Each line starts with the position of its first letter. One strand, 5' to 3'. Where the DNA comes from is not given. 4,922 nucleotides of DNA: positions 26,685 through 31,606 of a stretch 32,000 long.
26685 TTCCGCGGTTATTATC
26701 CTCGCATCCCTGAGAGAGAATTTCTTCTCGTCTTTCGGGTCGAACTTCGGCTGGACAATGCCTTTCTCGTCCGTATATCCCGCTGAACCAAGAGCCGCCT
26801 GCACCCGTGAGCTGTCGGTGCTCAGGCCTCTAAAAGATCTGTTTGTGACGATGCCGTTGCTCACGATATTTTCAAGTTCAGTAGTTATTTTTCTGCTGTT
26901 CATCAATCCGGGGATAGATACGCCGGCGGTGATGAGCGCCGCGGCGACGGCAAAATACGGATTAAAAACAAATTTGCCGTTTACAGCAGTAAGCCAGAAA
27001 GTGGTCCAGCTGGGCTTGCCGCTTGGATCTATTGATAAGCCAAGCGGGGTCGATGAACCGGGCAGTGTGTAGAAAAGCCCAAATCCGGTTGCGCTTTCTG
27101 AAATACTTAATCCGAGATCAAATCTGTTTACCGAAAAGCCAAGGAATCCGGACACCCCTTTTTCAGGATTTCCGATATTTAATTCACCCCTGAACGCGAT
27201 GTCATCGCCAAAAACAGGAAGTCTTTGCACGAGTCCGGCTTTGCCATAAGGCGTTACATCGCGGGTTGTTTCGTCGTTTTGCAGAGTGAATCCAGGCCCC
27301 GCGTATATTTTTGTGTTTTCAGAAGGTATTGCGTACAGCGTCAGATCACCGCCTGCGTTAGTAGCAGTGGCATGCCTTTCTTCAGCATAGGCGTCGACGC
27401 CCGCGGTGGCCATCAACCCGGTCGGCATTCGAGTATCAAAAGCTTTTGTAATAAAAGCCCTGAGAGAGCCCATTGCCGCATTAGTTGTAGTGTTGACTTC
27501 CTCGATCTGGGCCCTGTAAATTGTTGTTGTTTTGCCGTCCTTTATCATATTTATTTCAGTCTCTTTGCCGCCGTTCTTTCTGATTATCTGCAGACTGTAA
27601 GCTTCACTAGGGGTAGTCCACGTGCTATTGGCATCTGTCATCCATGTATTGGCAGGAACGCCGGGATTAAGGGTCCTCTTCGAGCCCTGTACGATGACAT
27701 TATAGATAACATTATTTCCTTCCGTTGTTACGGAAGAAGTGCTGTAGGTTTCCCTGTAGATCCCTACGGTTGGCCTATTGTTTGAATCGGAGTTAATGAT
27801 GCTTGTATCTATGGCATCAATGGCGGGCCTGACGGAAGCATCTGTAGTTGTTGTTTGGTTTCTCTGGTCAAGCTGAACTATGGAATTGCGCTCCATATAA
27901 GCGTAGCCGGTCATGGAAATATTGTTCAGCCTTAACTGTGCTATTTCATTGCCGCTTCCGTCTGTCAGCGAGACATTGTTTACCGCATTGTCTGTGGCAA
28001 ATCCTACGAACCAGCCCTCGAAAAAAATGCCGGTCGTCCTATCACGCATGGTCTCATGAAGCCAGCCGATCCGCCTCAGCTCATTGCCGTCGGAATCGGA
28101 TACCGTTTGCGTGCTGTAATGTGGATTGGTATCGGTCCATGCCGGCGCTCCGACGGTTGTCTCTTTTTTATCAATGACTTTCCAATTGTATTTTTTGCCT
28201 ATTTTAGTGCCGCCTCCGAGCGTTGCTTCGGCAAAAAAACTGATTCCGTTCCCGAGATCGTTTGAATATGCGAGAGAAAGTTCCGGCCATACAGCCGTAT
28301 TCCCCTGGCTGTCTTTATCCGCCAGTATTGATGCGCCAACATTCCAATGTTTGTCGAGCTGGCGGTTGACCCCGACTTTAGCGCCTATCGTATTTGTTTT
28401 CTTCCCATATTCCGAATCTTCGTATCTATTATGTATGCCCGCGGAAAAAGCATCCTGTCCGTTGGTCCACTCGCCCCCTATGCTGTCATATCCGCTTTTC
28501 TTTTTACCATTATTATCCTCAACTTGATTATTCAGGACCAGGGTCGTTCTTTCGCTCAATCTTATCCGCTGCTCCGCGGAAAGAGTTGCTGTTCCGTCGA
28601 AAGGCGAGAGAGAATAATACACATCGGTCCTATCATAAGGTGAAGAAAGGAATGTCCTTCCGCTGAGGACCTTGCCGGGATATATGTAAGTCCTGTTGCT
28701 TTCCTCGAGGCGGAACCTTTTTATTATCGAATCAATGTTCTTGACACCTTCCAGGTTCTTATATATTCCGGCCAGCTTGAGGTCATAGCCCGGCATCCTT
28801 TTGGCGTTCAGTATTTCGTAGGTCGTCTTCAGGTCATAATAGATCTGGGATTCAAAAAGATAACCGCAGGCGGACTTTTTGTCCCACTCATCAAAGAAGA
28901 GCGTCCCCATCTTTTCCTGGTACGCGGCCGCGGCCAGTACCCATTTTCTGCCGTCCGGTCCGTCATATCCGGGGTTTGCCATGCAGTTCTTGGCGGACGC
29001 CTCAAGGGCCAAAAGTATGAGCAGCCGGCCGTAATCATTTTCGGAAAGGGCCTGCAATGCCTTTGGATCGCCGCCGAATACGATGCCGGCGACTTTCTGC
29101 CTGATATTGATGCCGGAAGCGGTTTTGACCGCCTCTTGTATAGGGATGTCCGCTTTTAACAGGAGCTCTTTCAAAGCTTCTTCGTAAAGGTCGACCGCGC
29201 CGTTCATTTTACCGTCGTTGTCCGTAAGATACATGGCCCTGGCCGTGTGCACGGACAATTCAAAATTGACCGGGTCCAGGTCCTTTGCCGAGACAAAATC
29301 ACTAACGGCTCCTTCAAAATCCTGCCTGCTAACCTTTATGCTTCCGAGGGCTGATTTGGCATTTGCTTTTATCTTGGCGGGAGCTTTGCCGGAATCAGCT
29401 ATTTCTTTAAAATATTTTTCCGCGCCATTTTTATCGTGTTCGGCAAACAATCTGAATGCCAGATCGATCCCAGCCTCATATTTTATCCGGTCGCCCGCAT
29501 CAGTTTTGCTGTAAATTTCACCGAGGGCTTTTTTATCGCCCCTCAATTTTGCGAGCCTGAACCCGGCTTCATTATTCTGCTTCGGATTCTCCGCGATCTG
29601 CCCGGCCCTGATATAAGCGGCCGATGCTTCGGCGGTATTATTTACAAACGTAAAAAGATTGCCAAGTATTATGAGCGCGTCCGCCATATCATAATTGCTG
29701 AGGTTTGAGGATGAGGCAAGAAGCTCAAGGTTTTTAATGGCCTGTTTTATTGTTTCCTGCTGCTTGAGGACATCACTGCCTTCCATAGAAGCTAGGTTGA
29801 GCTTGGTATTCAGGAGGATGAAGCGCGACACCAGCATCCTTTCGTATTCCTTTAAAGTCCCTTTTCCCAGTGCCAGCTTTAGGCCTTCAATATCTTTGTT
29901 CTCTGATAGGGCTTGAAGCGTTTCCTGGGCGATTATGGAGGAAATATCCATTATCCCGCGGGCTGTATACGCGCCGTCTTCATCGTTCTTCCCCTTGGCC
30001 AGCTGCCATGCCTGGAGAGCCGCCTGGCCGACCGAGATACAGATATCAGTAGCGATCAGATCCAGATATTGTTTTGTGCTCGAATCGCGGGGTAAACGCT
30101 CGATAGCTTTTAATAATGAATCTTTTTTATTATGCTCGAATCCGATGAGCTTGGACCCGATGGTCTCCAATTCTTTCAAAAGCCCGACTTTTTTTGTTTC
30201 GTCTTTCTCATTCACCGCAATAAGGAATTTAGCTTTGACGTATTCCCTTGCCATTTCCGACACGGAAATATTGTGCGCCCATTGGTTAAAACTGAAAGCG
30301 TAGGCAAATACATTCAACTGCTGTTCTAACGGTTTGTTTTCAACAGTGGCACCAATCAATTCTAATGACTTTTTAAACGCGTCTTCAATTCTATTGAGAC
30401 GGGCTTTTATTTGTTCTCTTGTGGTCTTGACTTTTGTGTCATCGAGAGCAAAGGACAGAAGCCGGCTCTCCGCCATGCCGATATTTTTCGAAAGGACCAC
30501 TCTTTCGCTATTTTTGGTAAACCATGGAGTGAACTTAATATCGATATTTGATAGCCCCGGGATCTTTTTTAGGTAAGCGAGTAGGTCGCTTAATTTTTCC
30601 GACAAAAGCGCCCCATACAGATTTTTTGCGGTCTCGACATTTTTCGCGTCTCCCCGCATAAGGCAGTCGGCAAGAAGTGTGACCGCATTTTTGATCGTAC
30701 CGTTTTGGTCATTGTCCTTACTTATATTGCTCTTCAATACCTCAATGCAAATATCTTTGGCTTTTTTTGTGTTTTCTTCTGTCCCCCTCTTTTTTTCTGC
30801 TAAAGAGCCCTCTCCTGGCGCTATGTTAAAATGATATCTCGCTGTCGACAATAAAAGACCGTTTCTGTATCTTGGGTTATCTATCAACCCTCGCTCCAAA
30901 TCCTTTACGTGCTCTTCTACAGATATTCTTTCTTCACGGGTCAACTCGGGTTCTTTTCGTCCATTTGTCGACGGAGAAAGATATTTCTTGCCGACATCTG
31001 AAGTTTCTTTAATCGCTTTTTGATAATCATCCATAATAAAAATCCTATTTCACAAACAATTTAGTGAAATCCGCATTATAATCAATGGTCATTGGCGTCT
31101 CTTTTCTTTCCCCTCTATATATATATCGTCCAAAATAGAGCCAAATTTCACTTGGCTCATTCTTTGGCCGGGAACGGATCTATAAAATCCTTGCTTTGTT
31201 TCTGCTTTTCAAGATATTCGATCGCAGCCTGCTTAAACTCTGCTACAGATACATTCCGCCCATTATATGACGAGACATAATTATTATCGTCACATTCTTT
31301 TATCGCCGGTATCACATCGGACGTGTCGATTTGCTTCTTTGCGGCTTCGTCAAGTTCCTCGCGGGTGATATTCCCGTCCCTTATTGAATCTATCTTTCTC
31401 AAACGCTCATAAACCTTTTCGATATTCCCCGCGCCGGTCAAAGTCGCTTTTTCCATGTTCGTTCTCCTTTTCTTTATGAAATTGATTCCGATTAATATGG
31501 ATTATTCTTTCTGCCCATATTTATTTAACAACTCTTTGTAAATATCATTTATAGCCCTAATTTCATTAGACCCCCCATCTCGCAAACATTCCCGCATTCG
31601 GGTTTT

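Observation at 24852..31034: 2060-aa giant ORF with an unprecedented-looking domain order: alpha-solenoid, OMP-like beta module, one hydrophobic helix, long helical tail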

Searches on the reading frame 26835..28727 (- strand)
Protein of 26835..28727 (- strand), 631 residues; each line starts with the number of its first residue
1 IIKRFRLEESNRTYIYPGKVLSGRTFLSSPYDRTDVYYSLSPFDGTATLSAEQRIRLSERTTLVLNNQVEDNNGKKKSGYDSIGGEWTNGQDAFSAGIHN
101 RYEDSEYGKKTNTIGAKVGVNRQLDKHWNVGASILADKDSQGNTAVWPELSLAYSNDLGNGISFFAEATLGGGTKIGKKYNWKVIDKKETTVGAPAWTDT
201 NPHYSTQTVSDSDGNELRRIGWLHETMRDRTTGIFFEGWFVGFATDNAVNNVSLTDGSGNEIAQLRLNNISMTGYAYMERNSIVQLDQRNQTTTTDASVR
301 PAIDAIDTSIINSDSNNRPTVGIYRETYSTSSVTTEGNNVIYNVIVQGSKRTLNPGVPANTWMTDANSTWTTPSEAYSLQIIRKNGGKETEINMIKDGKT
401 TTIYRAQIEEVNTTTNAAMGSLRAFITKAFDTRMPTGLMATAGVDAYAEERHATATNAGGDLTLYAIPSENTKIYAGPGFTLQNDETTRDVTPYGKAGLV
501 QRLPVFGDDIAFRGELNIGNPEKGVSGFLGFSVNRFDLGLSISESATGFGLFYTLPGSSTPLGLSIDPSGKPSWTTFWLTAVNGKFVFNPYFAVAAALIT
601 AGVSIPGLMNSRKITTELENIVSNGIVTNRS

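Call 44: predict_structure(alignment_id=A4)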
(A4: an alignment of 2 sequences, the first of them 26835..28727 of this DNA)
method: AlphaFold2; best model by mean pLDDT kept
length: 631 residues; sequences in the alignment: 2
mean_pLDDT: 31.0   pTM: 0.24
mean pLDDT of the five models: 31.0, 29.8, 29.4, 27.8, 27.5
residues with pLDDT >= 90: 0; 70-90: 1; 50-70: 41; < 50: 589
segments of 3 or more residues with pLDDT < 50: 1-333, 346-349, 359-367, 386-392, 401-631
pLDDT, mean of each block of 10 residues (from residue 1): 25 23 23 26 25 27 28 27 27 30 29 32 32 30 31 30 32 29 25 24 27 29 29 28 28 29 27 21 26 27 30 33 44 51 51 54 48 55 49 56 40 27 28 25 24 24 24 23 22 23 26 28 28 29 30 28 29 29 29 36 33 40 31 22
secondary structure, 60 per line:
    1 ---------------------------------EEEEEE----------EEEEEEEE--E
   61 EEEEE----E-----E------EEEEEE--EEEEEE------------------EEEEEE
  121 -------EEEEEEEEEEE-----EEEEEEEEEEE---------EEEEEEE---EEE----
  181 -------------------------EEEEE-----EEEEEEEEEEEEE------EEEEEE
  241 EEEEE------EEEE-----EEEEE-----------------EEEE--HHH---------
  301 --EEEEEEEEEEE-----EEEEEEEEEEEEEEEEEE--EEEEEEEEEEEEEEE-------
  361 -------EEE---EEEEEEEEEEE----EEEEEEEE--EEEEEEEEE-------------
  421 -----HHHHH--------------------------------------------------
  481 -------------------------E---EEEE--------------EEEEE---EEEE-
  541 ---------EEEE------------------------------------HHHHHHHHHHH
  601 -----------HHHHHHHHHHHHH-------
elements in order: E34-39 E50-57 E60-65 E83-88 E91-96 E115-120 E128-138 E144-154 E164-170 E174-176 E206-210 E216-228 E235-245 E252-255 E261-265 E283-286 E303-313 E319-336 E339-353 E368-370 E374-384 E389-396 E399-407 H426-430 E510-513 E528-532 E536-539 E550-553 H590-600 H612-624

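Call 59: search_solved_structures(query=A3, max_evalue=10)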
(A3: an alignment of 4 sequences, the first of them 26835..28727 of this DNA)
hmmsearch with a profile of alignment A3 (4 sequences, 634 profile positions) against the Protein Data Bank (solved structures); distinct sequences matched with E-value up to 10: 0.

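Call 74: fold_search(model_id=the predicted structure, library=pdb)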
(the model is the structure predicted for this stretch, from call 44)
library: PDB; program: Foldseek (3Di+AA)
matches with E <= 10: 740; with E <= 0.001: 0
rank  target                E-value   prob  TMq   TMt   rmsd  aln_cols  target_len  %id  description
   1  4m4d_A                1.0e-02  0.12  0.08  0.10  29.9       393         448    7  Crystal structure of lipopolysaccharide binding protein (released 2013-10-30)
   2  2j4u_P                1.9e-02  0.14  0.09  0.13  25.8       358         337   11  E.coli OmpC - camel Lactoferrin complex (released 2007-02-13)
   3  5jow_A                3.2e-02  0.12  0.09  0.11  19.5       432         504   12  Bacteroides ovatus Xyloglucan PUL GH43A (released 2016-08-10)
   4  5jox_A                4.9e-02  0.07  0.08  0.09  21.4       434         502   10  Bacteroides ovatus Xyloglucan PUL GH43A in complex with AraDNJ (released 2016-08-10)
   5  5jox_B                5.8e-02  0.09  0.09  0.10  19.3       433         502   11  Bacteroides ovatus Xyloglucan PUL GH43A in complex with AraDNJ (released 2016-08-10)
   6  5joz_A                6.4e-02  0.14  0.11  0.12  19.1       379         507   11  Bacteroides ovatus Xyloglucan PUL GH43B (released 2016-08-10)
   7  8bz7_D                6.4e-02  0.13  0.09  0.10  20.4       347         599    9  Crystal structure of the L. monocytogenes RmlT in complex with TDP-rhamnose (released 2023-12-27)
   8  5v3o_A                7.5e-02  0.05  0.07  0.05  24.8       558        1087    8  Cereblon in complex with DDB1 and CC-220 (released 2017-05-03)
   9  4m4d_B                1.2e-01  0.05  0.08  0.10  28.3       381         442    8  Crystal structure of lipopolysaccharide binding protein (released 2013-10-30)
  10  1tza_A                1.4e-01  0.28  0.06  0.23  15.6       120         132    8  X-ray structure of Northeast Structural Genomics Consortium target SoR45 (released 2004-07-27)
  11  2y2x_A                1.6e-01  0.11  0.07  0.12  22.8       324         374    9  Crystal Structure of Pseudomonas Aeruginosa OpdK with Vanillate (released 2011-12-28)
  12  6rw9_A                1.6e-01  0.03  0.05  0.02  26.9       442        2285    9  Cryo-EM structure of Morganella morganii TcdA4 (released 2019-10-23)
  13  5nup_A                1.7e-01  0.08  0.09  0.14  25.3       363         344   10  Structural basis for maintenance of bacterial outer membrane lipid asymmetry (released 2017-10-25)
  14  5d9r                  1.8e-01  0.44  0.07  0.22   9.7        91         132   11  Crystal structure of a conserved domain in the intermembrane space region of the plastid division protein ARC6 (released 2015-11-11)
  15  6ehb_A                1.9e-01  0.07  0.08  0.13  26.0       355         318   11  OmpU, an outer membrane protein, of Vibrio cholerae (released 2018-04-25)
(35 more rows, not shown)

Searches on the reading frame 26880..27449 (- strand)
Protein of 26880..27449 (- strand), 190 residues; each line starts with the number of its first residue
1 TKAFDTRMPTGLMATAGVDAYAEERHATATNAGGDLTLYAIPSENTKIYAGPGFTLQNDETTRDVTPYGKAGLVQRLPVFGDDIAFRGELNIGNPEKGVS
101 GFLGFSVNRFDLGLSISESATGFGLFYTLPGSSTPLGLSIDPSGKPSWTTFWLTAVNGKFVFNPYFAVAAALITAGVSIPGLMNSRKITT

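Call 87: search_protein_families(library=pfam, proteins=[window:26880-27449:-], max_evalue=10)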
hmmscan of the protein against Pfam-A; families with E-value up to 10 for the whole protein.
seq(190 aa): 0 families

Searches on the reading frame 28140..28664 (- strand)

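Call 87: search_protein_families(library=pfam, proteins=[window:28140-28664:-], max_evalue=10)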
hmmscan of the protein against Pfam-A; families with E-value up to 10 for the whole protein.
seq(175 aa): 1 family
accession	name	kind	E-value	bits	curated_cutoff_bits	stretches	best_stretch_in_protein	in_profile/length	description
PF10677.15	DUF2490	-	0.15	12.2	29.8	1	72-126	18-75/186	Protein of unknown function (DUF2490)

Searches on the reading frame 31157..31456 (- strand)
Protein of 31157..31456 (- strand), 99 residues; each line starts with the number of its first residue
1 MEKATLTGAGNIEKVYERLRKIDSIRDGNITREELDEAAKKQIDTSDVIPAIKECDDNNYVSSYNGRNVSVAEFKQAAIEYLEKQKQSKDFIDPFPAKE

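Call 5: search_protein_families(library=pfam, proteins=[window:31157-31456:-], max_evalue=0.001)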
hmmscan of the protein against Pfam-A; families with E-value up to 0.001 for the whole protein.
window:31157-31456:- (99 aa): 0 families

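Call 8: search_protein_families(library=ncbifam, proteins=[window:31157-31456:-], max_evalue=1)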
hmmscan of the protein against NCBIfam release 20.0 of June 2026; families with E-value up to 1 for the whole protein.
window:31157-31456:- (99 aa): 1 family
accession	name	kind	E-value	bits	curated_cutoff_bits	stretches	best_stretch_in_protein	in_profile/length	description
NF041410.1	XopAW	subfamily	0.0092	15.8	120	1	17-58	30-75/235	XopAW family type III secretion system calcium-binding effector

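Call 14: search_protein_families(library=pfam, proteins=[window:31157-31456:-], max_evalue=1)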
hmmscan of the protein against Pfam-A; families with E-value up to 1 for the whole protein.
window:31157-31456:- (99 aa): 4 families
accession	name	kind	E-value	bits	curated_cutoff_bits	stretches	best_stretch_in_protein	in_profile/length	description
PF13499.12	EF-hand_7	-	0.0039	17.9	30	1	13-44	2-36/67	EF-hand domain pair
PF13405.12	EF-hand_6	-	0.033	14.4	25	1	16-39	3-26/30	EF-hand domain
PF13202.12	EF-hand_5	-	0.1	12.5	25.9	1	20-36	6-22/25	EF hand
PF00036.39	EF-hand_1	-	0.12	12.4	25.4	1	19-41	6-28/29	EF hand domain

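Call 77: search_protein_families(library=padloc, proteins=[window:31157-31456:-], max_evalue=0.01)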
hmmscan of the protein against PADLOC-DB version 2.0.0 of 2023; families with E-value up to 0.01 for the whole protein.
window:31157-31456:- (99 aa): 0 families

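Call 78: search_protein_families(library=phrogs, proteins=[window:31157-31456:-], max_evalue=0.01)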
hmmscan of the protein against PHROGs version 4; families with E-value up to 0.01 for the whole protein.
window:31157-31456:- (99 aa): 0 families
